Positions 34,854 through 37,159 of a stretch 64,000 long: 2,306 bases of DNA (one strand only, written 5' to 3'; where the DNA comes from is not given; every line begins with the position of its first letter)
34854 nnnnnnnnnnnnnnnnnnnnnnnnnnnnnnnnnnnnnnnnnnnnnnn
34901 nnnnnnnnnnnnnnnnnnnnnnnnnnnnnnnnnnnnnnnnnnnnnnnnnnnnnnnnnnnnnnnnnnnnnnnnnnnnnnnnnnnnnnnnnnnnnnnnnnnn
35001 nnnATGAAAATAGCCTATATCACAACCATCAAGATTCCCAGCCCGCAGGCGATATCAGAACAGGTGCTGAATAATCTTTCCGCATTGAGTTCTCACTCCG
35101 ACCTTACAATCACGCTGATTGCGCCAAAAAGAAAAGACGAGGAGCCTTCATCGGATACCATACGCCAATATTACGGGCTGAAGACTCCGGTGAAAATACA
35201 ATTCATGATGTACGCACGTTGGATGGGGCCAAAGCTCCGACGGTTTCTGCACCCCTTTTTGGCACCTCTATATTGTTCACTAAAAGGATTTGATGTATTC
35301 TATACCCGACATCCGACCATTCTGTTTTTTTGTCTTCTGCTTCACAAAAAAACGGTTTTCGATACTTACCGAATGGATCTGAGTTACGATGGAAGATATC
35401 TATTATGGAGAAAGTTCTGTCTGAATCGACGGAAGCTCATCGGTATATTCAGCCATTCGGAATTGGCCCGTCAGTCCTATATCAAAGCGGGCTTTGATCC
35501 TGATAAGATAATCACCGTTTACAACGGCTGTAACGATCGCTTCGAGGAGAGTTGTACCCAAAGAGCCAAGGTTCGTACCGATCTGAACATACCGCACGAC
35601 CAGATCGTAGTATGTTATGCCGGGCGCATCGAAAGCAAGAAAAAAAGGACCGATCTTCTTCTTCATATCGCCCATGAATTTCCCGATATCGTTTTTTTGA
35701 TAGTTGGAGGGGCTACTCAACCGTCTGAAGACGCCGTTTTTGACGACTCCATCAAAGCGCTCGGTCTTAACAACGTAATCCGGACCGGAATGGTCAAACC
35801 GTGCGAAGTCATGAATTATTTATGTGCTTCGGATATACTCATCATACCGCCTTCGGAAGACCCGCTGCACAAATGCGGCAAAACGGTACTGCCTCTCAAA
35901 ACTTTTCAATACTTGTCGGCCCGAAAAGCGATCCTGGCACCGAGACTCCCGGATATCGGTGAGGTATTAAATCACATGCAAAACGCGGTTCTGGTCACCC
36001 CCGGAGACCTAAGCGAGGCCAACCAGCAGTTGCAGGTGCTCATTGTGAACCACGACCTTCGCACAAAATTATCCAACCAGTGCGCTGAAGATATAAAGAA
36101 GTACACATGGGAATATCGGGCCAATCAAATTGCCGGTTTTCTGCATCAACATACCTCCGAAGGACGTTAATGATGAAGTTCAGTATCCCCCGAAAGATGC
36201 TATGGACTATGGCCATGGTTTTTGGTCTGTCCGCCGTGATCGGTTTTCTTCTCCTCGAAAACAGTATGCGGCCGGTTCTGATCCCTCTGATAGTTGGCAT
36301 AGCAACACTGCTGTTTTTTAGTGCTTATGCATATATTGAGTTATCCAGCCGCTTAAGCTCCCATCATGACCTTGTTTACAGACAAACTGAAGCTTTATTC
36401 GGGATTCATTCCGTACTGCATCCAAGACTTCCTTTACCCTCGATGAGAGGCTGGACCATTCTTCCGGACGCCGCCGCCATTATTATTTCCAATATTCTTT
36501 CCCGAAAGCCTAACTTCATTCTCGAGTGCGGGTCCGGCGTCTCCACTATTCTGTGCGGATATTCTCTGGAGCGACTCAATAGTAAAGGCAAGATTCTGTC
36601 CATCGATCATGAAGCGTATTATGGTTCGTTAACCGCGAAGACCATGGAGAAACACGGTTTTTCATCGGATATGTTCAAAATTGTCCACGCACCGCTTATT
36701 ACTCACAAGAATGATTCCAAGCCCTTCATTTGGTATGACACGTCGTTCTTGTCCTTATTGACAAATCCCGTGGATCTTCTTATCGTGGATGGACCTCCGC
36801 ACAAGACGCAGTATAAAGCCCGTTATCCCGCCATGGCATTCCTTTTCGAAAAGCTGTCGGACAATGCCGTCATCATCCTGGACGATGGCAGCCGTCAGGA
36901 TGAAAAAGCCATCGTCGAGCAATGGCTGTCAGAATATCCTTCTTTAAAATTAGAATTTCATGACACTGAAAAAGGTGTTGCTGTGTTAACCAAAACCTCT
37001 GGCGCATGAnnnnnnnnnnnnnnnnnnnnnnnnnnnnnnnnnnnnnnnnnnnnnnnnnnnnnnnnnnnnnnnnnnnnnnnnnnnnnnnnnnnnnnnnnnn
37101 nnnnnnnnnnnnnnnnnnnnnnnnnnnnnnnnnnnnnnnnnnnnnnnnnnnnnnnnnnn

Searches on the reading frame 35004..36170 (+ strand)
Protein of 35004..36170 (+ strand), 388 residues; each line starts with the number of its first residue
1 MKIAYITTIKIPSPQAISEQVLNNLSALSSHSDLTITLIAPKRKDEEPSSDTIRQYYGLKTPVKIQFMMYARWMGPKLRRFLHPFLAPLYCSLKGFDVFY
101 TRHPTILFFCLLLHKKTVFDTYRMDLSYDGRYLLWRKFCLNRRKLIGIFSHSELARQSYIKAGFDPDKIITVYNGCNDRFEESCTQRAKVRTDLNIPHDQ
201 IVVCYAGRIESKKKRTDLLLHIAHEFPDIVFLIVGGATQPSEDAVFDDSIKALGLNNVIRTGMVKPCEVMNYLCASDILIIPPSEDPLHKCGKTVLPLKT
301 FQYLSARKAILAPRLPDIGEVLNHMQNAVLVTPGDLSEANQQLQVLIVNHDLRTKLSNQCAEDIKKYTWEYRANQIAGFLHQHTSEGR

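Call 3: search_protein_families(library=pfam, proteins=[window:35004-36170:+])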
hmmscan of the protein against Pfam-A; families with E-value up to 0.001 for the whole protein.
window:35004-36170:+ (388 aa): 4 families
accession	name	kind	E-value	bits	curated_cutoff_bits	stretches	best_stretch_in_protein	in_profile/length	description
PF00534.26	Glycos_transf_1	-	2.5e-13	50.4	26.4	1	188-359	3-168/172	Glycosyl transferases group 1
PF13692.12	Glyco_trans_1_4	-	2.2e-12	47.8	27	1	202-346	3-139/142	Glycosyl transferases group 1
PF13524.12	Glyco_trans_1_2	-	5.3e-06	26.9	25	1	218-376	4-142/144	Glycosyl transferase-like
PF13439.12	Glyco_transf_4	-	1.9e-05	25.2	28.5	1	33-177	19-167/170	Glycosyltransferase Family 4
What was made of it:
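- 35004..36170 (+): GT4 glycosyltransferase (388 aa); belongs to a variable region. Glycos_transf_1 (call 3).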

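Call 4: search_protein_families(library=ncbifam, proteins=[window:35004-36170:+])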
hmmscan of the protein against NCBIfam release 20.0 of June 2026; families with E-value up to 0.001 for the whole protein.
window:35004-36170:+ (388 aa): 14 families
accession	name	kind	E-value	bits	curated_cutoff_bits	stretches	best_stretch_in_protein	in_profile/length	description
NF047676.1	TeichurnBiosyTuaH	equivalog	1.8e-13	50.2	550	1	152-322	166-328/384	teichuronic acid biosynthesis protein TuaH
TIGR04063.1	stp3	hypoth_equivalog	1.1e-12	47.6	442.05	1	155-370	168-382/397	TIGR04063 family PEP-CTERM/XrtA system glycosyltransferase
NF047684.1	TeichurnBiosyTuaC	equivalog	1.1e-09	37.8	550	1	178-382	197-384/391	teichuronic acid biosynthesis protein TuaC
TIGR03449.1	mycothiol_MshA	equivalog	2.1e-09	36.8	462.5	1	163-378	184-398/406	D-inositol-3-phosphate glycosyltransferase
NF007640.0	PRK10307.1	subfamily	7.2e-09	35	276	1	159-362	186-385/411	WcaI family glycosyltransferase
TIGR02149.1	glgA_Coryne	subfamily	2.3e-06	27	302.4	1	163-375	165-382/391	glycogen synthase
NF012028.0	PRK15484.1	subfamily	6.1e-06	25.6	618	1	165-373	159-368/380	lipopolysaccharide N-acetylglucosaminyltransferase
NF053513.1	Gtran_IagA_BgsA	equivalog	1.4e-05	24.2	460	1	168-285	128-245/333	LTA glycolipid anchor biosynthesis glycosyltransferase, IagA/BgsA family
TIGR03088.1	stp2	hypoth_equivalog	1.5e-05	24.3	409.05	1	163-365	156-354/374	TIGR03088 family PEP-CTERM/XrtA system glycosyltransferase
NF038298.1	EPS_HpsO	equivalog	4.4e-05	22.4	575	1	113-381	116-385/388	hormogonium polysaccharide biosynthesis glycosyltransferase HpsO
NF041010.1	glycosy_Agl16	equivalog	5.6e-05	22.2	575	1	116-376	106-344/352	glycosylation protein Agl16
TIGR04157.1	glyco_rSAM_CFB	subfamily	6.7e-05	22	400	1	164-271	190-296/406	TIGR04157 family glycosyltransferase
TIGR03999.1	thiol_BshA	equivalog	0.00014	20.9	273.7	1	136-368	138-358/375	N-acetyl-alpha-D-glucosaminyl L-malate synthase BshA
NF038295.1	EPS_HpsP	equivalog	0.00058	19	550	0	181-284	188-296/388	hormogonium polysaccharide biosynthesis glycosyltransferase HpsP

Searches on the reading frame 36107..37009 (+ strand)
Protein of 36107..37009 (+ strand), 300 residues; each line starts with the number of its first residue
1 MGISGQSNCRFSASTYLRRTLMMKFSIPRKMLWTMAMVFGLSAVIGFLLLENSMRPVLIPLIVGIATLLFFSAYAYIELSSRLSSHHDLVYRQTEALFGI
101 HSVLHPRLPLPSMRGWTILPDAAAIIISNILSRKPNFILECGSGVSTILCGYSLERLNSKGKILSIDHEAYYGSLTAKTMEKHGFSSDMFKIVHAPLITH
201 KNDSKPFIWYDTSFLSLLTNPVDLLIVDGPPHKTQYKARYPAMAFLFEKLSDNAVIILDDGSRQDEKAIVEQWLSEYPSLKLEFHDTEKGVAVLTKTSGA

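Call 3: search_protein_families(library=pfam, proteins=[window:36107-37009:+])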
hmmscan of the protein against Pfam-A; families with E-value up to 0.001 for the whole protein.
window:36107-37009:+ (300 aa): 1 family
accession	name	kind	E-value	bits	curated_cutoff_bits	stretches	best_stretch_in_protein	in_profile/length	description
PF13578.12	Methyltransf_24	-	4e-09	37.7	26.3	1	139-260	1-104/105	Methyltransferase domain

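Call 4: search_protein_families(library=ncbifam, proteins=[window:36107-37009:+])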
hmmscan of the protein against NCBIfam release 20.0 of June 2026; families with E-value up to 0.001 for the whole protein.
window:36107-37009:+ (300 aa): 0 families

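Call 10: search_protein_families(library=pfam, proteins=[window:36107-37009:+], max_evalue=5)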
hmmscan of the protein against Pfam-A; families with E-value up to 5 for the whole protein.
window:36107-37009:+ (300 aa): 3 families
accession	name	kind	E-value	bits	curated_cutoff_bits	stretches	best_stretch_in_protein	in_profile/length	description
PF13578.12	Methyltransf_24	-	4e-09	37.7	26.3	1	139-260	1-104/105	Methyltransferase domain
PF00535.33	Glycos_transf_2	-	0.044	14.1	23.3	1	252-292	27-67/168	Glycosyl transferase family 2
PF04989.18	RMNT_CmcI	-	0.053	13.7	23.2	1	130-189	28-87/206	Rhamnosyl O-methyltransferase/CmcI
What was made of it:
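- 36107..37009 (+): Membrane-anchored Methyltransf_24 protein (300 aa; start uncertain); variable region. Pfam hit (calls 3, 10).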
